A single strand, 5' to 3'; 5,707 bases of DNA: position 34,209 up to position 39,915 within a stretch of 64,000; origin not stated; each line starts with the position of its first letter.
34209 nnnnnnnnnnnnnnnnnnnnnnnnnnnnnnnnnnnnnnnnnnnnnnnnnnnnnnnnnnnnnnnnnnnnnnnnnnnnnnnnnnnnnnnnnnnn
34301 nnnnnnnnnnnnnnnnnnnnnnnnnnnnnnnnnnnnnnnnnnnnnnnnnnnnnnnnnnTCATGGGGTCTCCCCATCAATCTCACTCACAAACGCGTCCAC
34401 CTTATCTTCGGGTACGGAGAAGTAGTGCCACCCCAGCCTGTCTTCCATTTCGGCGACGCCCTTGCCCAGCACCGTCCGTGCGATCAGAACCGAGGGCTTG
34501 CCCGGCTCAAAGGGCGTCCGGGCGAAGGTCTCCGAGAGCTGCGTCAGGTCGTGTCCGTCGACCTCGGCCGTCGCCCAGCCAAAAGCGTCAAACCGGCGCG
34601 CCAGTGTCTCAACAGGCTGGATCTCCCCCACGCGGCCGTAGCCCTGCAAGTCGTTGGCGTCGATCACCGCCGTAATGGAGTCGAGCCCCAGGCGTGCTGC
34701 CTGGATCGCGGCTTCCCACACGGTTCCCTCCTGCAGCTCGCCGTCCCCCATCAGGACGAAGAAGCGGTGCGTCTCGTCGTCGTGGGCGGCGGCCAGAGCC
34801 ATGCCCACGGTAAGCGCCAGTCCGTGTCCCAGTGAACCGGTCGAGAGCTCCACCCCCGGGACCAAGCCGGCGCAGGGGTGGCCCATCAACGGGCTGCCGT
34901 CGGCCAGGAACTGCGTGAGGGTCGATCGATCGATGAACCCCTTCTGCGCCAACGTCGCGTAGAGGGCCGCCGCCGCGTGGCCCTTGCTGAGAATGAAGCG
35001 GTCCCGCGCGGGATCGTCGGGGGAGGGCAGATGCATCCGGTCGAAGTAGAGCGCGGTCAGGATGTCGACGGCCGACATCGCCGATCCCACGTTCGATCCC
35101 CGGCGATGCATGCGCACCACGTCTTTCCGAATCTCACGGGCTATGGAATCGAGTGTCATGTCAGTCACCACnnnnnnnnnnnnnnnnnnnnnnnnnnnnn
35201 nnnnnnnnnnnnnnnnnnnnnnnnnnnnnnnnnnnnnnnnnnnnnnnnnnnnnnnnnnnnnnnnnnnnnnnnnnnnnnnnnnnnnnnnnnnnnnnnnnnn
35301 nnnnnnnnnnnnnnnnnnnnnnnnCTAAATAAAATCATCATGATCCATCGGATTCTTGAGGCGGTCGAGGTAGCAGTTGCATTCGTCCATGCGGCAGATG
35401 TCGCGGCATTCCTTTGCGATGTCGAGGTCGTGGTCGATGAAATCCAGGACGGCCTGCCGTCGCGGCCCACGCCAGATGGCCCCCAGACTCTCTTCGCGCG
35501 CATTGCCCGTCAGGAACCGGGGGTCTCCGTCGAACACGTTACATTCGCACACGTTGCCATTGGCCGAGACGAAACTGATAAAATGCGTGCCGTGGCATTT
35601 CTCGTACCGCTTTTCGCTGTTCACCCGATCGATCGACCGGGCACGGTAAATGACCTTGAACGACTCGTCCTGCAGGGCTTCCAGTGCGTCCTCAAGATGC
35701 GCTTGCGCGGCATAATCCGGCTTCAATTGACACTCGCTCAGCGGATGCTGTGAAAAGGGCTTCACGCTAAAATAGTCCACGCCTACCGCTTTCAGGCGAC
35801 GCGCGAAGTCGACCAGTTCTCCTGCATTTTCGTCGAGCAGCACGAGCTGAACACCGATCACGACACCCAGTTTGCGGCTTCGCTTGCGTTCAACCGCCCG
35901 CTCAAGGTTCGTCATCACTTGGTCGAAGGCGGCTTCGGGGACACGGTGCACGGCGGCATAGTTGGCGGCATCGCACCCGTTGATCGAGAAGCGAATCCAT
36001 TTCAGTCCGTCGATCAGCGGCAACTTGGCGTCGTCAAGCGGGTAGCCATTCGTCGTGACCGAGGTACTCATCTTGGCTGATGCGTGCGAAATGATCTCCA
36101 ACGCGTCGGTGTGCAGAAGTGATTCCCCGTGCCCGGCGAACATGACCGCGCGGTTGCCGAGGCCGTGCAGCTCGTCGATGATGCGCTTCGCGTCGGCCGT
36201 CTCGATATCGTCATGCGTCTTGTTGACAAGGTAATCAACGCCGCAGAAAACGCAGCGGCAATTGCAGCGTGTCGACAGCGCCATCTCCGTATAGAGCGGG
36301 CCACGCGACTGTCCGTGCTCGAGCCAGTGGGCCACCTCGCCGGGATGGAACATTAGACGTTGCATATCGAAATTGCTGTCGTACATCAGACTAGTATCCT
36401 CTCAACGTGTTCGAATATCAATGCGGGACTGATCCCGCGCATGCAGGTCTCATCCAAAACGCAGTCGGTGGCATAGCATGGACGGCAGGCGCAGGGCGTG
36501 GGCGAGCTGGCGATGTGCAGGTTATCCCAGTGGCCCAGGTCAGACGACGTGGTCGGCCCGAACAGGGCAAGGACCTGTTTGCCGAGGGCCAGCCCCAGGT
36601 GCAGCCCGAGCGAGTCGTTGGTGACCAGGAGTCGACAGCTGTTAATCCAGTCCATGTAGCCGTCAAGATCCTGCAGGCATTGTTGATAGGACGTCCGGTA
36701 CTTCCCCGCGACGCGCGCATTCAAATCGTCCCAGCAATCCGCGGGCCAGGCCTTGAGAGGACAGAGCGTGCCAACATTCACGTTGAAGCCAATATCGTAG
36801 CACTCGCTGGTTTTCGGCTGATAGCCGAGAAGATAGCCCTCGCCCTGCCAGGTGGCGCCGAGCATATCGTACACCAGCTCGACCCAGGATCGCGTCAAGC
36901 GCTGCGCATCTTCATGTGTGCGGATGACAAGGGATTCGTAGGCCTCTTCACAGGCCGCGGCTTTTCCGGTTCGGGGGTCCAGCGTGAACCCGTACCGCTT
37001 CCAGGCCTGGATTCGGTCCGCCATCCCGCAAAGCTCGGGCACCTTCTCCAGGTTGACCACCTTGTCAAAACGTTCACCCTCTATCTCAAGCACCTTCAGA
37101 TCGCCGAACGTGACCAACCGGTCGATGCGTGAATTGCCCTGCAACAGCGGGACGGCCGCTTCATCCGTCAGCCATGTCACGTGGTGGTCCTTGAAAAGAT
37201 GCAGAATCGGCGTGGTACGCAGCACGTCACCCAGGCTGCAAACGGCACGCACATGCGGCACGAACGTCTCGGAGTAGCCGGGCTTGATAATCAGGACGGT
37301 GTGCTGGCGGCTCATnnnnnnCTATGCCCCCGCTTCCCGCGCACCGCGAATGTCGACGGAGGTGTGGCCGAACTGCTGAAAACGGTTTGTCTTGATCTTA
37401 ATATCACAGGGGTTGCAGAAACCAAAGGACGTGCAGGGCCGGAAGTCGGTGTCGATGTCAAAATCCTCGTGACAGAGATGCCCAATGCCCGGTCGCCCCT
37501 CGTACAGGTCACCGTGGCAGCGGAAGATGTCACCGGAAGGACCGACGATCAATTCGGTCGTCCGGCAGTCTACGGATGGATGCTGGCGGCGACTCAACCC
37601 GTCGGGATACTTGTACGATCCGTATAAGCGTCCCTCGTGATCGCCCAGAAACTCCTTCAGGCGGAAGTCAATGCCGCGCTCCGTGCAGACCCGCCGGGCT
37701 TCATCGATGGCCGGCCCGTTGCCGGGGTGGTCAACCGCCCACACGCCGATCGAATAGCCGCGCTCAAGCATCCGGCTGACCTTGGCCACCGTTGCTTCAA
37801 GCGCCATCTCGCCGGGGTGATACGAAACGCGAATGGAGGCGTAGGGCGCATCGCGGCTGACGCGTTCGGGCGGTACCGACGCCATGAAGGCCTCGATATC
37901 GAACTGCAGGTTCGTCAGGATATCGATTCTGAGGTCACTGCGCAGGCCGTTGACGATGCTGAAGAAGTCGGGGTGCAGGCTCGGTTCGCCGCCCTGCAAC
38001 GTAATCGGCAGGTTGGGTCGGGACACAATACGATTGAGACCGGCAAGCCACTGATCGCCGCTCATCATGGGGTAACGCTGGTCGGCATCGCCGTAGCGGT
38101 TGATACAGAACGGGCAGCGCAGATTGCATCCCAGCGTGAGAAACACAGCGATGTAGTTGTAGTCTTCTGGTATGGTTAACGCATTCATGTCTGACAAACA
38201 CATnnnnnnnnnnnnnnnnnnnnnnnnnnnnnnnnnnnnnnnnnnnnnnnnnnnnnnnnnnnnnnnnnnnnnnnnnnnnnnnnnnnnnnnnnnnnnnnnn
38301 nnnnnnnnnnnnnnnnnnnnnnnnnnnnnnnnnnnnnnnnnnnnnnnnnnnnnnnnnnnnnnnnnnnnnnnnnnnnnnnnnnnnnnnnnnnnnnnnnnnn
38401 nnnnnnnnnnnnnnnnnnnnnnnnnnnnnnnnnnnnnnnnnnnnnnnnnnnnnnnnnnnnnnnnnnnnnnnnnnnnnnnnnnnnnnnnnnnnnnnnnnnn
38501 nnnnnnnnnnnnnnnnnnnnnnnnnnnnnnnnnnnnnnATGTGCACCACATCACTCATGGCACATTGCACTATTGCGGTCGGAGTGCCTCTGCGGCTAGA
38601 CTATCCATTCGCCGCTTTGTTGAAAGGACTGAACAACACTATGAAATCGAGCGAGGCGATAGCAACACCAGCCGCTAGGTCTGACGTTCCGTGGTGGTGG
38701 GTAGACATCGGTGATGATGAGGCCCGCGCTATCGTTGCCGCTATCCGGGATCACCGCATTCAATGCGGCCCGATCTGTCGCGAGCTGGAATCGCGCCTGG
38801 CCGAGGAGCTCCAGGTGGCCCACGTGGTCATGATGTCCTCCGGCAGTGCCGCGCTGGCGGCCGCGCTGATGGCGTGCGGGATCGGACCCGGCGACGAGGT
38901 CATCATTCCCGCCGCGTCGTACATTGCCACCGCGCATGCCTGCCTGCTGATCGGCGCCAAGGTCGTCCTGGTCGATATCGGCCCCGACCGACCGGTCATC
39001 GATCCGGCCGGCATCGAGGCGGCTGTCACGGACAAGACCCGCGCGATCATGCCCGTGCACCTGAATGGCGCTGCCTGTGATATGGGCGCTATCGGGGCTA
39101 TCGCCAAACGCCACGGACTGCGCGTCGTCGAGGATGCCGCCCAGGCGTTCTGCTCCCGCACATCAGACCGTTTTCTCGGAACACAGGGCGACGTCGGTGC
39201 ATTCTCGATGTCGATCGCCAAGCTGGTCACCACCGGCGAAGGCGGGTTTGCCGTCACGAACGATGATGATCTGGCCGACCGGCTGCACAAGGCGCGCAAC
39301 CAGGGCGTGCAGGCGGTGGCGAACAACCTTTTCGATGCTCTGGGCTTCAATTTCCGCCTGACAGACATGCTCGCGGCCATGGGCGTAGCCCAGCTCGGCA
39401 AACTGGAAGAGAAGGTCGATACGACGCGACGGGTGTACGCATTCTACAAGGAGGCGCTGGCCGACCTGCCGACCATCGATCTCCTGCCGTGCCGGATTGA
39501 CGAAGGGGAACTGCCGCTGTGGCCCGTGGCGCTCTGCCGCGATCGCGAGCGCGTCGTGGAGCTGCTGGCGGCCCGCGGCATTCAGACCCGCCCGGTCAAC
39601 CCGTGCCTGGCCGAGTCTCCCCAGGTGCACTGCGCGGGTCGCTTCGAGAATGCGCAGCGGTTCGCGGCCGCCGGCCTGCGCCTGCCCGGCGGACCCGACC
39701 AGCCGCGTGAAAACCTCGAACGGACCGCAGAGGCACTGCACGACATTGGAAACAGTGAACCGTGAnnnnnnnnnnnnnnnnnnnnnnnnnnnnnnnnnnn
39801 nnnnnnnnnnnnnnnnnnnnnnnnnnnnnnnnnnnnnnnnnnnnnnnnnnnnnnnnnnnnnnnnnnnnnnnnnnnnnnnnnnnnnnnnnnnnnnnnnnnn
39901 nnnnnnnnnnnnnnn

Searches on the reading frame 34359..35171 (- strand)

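Call 58: search_protein_families(library=pfam, proteins=[window:34359-35171:-], max_evalue=0.00001)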
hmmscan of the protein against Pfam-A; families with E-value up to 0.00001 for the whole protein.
window:34359-35171:- (270 aa): 2 families
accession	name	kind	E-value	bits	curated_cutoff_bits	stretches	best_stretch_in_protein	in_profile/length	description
PF00456.26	Transketolase_N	-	3.8e-40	138.3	22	1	12-260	10-270/334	Transketolase, thiamine diphosphate binding domain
PF13292.11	DXP_synthase_N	-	3.3e-08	33.6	21.2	1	4-184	15-182/274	1-deoxy-D-xylulose-5-phosphate synthase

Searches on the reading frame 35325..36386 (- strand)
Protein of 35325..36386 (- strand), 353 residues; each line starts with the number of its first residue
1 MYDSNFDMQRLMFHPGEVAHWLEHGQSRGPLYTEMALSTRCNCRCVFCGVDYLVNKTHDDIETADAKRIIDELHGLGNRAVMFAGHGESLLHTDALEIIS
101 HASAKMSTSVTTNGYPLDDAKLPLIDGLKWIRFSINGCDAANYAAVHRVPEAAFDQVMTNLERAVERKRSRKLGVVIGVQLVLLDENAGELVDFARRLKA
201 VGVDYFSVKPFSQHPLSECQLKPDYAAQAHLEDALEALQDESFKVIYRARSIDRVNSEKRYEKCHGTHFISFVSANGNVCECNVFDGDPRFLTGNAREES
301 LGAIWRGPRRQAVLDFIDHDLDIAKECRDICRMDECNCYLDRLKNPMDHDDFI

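Call 59: search_protein_families(library=pfam, proteins=[window:35325-36386:-], max_evalue=0.00001)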
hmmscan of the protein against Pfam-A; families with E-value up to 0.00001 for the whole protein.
window:35325-36386:- (353 aa): 2 families
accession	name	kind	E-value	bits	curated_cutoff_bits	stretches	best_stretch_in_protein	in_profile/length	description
PF04055.27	Radical_SAM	-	9.1e-15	55.7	29.5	1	37-197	3-165/166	Radical SAM superfamily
PF13186.11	SPASM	-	8.6e-08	32.8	21.5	1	269-328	6-64/67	Iron-sulfur cluster-binding domain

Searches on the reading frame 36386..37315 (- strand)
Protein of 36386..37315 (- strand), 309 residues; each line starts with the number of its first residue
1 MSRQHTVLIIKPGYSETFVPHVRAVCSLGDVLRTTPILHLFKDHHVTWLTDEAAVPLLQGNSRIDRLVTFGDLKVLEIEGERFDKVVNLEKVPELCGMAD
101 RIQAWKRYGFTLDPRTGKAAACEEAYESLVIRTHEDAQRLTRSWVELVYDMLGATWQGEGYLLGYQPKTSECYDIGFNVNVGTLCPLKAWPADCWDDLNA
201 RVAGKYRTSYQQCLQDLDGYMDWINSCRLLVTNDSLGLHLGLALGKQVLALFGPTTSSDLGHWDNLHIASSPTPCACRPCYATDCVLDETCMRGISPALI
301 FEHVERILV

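Call 59: search_protein_families(library=pfam, proteins=[window:36386-37315:-], max_evalue=0.00001)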
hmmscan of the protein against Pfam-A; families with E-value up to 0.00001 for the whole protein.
window:36386-37315:- (309 aa): 1 family
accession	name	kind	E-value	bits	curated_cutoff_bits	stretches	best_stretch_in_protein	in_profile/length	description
PF01075.23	Glyco_transf_9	-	4.2e-08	33.2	22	1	216-287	173-243/247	Glycosyltransferase family 9 (heptosyltransferase)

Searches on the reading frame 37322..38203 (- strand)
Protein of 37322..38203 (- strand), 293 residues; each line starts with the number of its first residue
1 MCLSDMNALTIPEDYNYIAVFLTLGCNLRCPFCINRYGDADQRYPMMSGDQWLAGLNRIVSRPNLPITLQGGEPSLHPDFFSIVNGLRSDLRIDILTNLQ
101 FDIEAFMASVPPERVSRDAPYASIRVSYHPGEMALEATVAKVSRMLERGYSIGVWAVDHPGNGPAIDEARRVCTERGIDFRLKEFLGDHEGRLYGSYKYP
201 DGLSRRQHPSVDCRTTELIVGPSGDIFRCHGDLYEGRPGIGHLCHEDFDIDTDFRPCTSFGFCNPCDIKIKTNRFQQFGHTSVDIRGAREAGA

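Call 59: search_protein_families(library=pfam, proteins=[window:37322-38203:-], max_evalue=0.00001)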
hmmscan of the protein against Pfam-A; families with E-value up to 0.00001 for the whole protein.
window:37322-38203:- (293 aa): 1 family
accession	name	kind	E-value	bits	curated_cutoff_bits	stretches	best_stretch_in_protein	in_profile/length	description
PF04055.27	Radical_SAM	-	9.2e-10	39.4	29.5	1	22-99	3-86/166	Radical SAM superfamily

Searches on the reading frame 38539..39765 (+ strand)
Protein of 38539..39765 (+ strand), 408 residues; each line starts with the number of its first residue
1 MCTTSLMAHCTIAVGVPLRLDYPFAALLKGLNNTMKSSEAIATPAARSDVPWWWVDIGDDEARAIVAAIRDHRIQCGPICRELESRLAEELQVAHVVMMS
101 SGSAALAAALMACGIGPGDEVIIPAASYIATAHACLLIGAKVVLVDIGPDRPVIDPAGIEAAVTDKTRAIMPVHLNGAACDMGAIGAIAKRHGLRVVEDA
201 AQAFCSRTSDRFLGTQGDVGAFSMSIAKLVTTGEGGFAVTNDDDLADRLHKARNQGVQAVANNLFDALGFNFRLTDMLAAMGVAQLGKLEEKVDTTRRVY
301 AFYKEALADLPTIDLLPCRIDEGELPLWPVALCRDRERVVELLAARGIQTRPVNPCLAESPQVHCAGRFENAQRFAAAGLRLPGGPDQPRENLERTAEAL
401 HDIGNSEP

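Call 59: search_protein_families(library=pfam, proteins=[window:38539-39765:+], max_evalue=0.00001)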
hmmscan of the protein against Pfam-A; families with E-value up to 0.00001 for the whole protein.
window:38539-39765:+ (408 aa): 5 families
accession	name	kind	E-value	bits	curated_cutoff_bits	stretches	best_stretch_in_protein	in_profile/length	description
PF01041.23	DegT_DnrJ_EryC1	-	6.7e-87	292.5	19.8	1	57-400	3-359/360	DegT/DnrJ/EryC1/StrS aminotransferase family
PF00155.27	Aminotran_1_2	-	1.1e-07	31.8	19.7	1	81-241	45-234/361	Aminotransferase class I and II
PF01212.27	Beta_elim_lyase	-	4.6e-07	29.9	27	1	71-309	25-267/288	Beta-eliminating lyase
PF00266.25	Aminotran_5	-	8.6e-07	28.7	21.5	1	80-210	45-186/371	Aminotransferase class-V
PF01053.26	Cys_Met_Meta_PP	-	1e-06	28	27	1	78-252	52-225/381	Cys/Met metabolism PLP-dependent enzyme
